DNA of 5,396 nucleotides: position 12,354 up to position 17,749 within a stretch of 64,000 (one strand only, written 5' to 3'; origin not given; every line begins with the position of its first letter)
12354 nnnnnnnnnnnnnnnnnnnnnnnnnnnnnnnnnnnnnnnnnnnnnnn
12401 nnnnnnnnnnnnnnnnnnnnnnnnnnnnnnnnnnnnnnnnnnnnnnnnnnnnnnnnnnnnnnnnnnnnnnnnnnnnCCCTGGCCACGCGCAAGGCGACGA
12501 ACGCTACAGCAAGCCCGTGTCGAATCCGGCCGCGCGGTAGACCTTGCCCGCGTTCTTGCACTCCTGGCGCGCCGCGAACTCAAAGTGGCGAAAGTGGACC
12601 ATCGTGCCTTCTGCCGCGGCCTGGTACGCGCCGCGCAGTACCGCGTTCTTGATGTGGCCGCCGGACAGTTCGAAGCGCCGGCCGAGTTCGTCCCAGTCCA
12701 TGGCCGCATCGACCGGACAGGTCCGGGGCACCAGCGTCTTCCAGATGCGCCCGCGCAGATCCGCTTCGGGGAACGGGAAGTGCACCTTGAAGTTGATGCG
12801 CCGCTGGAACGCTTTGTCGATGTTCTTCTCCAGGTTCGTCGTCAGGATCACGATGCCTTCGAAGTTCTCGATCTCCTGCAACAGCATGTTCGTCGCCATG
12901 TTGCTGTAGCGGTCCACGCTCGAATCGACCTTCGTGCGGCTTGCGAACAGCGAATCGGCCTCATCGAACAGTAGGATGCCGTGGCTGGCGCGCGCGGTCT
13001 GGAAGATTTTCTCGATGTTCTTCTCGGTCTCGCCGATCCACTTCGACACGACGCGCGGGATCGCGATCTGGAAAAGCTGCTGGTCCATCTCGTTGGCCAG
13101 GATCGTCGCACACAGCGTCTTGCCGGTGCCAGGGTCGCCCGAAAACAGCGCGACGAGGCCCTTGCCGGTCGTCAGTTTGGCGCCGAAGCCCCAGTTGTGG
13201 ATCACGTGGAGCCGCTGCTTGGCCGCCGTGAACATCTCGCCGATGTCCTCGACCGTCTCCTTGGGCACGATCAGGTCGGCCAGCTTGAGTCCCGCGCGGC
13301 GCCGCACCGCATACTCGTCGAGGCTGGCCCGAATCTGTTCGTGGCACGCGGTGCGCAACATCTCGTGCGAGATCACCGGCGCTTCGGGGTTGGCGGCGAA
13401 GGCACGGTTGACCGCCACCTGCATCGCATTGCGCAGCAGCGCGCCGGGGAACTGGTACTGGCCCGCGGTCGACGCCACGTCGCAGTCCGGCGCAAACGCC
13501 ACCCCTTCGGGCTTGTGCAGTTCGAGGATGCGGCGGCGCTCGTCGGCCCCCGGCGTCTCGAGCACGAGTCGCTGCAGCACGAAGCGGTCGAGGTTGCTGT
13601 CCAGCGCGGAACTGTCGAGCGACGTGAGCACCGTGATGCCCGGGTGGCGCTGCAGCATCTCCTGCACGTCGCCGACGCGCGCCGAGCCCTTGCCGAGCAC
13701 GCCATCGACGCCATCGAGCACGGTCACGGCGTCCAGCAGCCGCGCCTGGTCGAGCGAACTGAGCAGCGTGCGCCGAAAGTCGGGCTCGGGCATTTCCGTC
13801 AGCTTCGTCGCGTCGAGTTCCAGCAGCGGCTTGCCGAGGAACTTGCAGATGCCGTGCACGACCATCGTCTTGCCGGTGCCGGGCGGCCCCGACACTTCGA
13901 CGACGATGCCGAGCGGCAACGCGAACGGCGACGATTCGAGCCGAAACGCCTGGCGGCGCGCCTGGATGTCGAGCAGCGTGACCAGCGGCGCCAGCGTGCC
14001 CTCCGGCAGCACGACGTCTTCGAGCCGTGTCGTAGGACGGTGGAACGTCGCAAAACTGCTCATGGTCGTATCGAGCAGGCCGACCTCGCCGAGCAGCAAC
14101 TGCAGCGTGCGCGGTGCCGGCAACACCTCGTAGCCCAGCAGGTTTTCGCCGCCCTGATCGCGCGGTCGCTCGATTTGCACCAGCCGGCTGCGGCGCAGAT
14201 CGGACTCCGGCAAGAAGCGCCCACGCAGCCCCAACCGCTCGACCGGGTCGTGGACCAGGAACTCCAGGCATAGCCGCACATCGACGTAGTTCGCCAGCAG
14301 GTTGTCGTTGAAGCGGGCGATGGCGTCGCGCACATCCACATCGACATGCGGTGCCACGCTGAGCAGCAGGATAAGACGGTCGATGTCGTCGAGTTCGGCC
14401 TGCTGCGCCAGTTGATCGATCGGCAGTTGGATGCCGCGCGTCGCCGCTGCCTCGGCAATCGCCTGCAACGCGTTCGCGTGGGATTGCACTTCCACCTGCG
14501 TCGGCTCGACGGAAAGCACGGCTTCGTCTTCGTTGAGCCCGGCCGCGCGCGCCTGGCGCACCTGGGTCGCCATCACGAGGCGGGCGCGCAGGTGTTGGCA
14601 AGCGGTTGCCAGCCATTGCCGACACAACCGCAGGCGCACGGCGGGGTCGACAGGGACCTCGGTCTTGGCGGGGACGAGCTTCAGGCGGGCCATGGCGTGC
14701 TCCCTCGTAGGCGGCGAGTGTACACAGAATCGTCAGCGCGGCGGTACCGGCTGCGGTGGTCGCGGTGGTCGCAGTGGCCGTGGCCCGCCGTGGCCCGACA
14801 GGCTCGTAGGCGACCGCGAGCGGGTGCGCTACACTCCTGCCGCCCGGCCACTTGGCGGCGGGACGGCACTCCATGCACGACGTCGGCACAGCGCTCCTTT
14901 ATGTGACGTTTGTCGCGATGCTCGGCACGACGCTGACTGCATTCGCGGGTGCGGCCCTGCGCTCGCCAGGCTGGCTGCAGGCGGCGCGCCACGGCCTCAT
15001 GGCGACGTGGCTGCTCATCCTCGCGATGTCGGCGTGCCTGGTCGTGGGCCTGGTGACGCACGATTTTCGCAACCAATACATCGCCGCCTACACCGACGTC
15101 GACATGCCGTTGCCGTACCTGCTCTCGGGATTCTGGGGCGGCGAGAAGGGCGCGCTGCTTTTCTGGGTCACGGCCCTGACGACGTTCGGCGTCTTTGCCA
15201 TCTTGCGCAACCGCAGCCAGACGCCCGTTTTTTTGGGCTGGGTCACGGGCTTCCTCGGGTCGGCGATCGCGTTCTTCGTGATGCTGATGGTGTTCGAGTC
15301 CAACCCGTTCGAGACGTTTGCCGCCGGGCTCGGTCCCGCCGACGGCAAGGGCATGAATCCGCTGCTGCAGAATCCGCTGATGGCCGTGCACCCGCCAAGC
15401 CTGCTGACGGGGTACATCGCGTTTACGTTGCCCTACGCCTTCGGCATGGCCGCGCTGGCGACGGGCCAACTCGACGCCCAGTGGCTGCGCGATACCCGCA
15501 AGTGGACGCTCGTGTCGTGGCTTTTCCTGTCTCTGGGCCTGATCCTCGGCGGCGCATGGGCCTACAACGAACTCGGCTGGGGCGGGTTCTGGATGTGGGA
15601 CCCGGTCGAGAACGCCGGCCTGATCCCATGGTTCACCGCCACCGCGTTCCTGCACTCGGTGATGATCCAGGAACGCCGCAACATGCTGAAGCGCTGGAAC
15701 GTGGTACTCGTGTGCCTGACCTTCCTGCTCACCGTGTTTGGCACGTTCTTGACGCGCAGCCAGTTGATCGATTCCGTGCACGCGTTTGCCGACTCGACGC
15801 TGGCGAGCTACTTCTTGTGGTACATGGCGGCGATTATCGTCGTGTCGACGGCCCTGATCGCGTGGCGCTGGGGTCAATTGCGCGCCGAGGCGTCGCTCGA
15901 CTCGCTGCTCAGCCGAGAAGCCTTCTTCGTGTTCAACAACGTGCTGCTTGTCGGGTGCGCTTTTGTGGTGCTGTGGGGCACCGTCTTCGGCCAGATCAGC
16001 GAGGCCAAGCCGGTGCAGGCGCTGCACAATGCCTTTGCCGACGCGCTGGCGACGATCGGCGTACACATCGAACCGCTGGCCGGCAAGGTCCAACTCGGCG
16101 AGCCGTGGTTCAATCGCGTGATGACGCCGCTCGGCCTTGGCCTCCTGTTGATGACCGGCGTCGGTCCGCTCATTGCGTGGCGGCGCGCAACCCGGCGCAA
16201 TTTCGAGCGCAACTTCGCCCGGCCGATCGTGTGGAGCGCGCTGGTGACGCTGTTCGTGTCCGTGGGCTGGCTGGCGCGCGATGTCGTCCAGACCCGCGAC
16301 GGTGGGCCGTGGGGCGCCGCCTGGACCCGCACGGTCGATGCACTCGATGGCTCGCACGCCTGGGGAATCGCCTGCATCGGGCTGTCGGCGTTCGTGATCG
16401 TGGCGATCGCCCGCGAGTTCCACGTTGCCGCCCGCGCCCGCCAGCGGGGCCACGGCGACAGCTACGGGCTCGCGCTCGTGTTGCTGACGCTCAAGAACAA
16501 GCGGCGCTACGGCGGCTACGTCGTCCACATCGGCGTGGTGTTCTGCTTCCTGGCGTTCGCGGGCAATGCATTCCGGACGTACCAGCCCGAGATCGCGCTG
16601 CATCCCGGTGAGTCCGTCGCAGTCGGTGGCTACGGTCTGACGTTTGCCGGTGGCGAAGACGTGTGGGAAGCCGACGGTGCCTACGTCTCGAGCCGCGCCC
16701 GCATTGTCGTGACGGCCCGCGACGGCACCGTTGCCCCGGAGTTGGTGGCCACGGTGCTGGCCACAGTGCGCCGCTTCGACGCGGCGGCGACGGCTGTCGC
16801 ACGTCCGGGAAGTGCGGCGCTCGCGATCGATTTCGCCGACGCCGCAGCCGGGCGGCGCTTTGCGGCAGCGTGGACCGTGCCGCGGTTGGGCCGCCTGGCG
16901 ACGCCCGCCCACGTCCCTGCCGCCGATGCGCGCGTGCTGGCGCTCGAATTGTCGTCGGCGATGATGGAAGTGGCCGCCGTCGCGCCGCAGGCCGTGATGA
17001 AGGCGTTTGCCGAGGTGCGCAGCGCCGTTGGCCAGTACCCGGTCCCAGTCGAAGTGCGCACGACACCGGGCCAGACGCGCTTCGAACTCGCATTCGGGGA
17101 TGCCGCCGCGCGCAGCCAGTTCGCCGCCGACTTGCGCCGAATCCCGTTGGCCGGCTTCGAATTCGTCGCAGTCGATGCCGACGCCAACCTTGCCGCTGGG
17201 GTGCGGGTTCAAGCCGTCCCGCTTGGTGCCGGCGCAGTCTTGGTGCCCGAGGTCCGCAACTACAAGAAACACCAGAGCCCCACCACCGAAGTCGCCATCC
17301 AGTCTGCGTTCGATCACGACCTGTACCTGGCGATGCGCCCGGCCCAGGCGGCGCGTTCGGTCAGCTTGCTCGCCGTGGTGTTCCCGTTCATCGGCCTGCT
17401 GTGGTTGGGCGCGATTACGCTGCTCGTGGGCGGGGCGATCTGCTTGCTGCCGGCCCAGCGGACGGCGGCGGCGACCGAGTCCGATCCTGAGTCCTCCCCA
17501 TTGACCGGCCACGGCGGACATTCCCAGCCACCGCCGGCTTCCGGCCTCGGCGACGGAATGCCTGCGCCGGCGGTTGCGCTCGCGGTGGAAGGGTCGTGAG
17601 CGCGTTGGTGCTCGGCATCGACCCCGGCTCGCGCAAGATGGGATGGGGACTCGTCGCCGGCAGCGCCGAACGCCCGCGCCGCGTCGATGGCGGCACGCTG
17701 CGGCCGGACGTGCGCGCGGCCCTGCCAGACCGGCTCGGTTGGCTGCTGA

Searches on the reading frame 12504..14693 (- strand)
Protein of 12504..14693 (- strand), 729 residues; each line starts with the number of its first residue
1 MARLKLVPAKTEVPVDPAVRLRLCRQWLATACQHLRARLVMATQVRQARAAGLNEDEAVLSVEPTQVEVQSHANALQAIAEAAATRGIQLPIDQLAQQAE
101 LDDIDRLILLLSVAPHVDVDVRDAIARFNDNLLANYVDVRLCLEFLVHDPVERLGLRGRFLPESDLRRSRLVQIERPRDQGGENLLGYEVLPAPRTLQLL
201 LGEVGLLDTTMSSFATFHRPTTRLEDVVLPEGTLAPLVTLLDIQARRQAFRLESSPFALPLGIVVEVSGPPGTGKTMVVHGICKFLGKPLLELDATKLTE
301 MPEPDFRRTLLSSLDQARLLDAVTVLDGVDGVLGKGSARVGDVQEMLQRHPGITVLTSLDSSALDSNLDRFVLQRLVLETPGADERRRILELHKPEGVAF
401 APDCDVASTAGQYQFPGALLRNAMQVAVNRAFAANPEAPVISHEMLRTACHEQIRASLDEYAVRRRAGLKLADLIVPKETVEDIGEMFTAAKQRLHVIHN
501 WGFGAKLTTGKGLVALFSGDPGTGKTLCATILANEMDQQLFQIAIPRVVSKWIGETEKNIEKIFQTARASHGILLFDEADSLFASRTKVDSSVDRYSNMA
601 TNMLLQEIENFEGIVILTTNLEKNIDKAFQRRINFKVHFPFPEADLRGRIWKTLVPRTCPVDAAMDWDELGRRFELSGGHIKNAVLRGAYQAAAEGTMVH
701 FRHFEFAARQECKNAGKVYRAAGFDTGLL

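Call 24: search_protein_families(library=pfam, proteins=[window:12504-14693:-], max_evalue=0.01)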
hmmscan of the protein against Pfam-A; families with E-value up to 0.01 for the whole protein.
window:12504-14693:- (729 aa): 24 families
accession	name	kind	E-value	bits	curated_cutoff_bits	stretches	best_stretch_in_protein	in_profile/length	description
PF00004.35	AAA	-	9.5e-40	136.5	21.2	2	516-640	2-130/131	ATPase family associated with various cellular activities (AAA)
PF22977.2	WHD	-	4.9e-18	66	27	1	17-203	29-210/221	Winged helix domain, variant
PF13401.12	AAA_22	-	1.1e-06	29.4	27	0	267-316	10-60/130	AAA domain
PF07728.20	AAA_5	-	9e-06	26.2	22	0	268-299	5-37/139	AAA domain (dynein-related subfamily)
PF13245.12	AAA_19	-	1.5e-05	25.6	25.1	0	264-287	13-36/134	AAA domain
PF20720.3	nSTAND3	-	3.6e-05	24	27.2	0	514-578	19-73/155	Novel STAND NTPase 3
PF05496.18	RuvB_N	-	4.5e-05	23.7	27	1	515-548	36-69/159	Holliday junction DNA helicase RuvB P-loop domain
PF13086.12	AAA_11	-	6.8e-05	23.2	27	0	263-286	18-41/257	AAA domain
PF13191.12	AAA_16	-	7.4e-05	23.7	32.6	0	266-298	28-63/167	AAA ATPase domain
PF00910.28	RNA_helicase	-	8e-05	23.5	21.5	0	516-541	2-27/105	RNA helicase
PF09848.15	SLFN-g3_helicase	-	0.0001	22.2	24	0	514-539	3-29/354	Schlafen group 3, DNA/RNA helicase domain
PF00005.33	ABC_tran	-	0.00021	22.3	25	0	506-588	5-80/137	ABC transporter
PF13481.12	AAA_25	-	0.00045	20.3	27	0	259-328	30-109/195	AAA domain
PF12775.13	AAA_7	-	0.0008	19.4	25.8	0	511-543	32-64/181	P-loop containing dynein motor region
PF06068.19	TIP49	-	0.00085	19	23.8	0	512-575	50-111/347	TIP49 P-loop domain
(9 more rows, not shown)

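Call 49: search_protein_families(library=ncbifam, proteins=[window:12504-14693:-], max_evalue=0.01)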
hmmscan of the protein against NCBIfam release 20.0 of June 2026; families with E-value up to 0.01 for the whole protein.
window:12504-14693:- (729 aa): 27 families (the best 25 are shown)
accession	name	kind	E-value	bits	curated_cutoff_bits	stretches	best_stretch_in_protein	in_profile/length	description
NF042959.1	IteA_antiphage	equivalog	1.8e-29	103.1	510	1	508-689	121-301/367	anti-phage ATPase IteA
TIGR01243.1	CDC48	subfamily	2.4e-26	92.3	802.65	1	267-693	217-672/733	CDC48 family AAA ATPase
NF041006.2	cell_div_CdvC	equivalog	1.2e-24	86.9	650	1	516-672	138-301/370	cell division protein CdvC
NF003069.1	PRK03992.1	subfamily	1e-21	77.6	500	1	516-707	169-368/379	proteasome-activating nucleotidase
TIGR01242.2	TIGR01242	subfamily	4.6e-21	75.2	500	1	511-705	149-349/362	proteasome-activating nucleotidase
NF047747.1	PrtsmActNtasePan2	equivalog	1.4e-19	70.7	700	1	516-706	189-387/397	proteasome-activating nucleotidase Pan2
NF047748.1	PrtsmActNtasePan1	equivalog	9.2e-19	67.7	750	1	516-705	186-383/405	proteasome-activating nucleotidase Pan1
TIGR01241.2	FtsH_fam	equivalog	1.9e-16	59.9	600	1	504-707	191-398/598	ATP-dependent zinc metalloprotease FtsH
TIGR03689.1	pup_AAA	equivalog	8.7e-16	57.7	504.75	1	507-664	213-387/512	proteasome ATPase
NF008004.0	PRK10733.1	equivalog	4.5e-14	51.3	1008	1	511-704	186-385/644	ATP-dependent zinc metalloprotease FtsH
NF003229.0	PRK04195.1-5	equivalog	2.2e-12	46.4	280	2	268-347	50-128/413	replication factor C large subunit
TIGR03922.1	T7SS_EccA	equivalog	6.8e-11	41.4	466.65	1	515-628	315-431/557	type VII secretion AAA-ATPase EccA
TIGR02880.1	cbbX_cfxQ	equivalog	3.4e-08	33.1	459.25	1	511-632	57-179/284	CbbX protein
TIGR02881.1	spore_V_K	equivalog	4.9e-08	32.4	422.95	1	511-612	41-141/261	stage V sporulation protein K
NF003745.1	PRK05342.1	equivalog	8.4e-06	24.9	359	1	268-300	115-147/418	ATP-dependent Clp protease ATP-binding subunit ClpX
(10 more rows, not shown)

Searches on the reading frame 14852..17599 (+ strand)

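Call 24: search_protein_families(library=pfam, proteins=[window:14852-17599:+], max_evalue=0.01)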
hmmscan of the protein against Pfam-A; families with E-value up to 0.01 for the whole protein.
window:14852-17599:+ (915 aa): 2 families
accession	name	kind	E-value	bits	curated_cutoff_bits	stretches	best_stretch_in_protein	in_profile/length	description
PF16327.10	CcmF_C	-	3.2e-38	132.2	28.7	3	410-628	66-249/323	Cytochrome c-type biogenesis protein CcmF C-terminal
PF01578.25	Cytochrom_C_asm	-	6.8e-36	124.3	29.9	1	99-303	5-206/212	Cytochrome C assembly protein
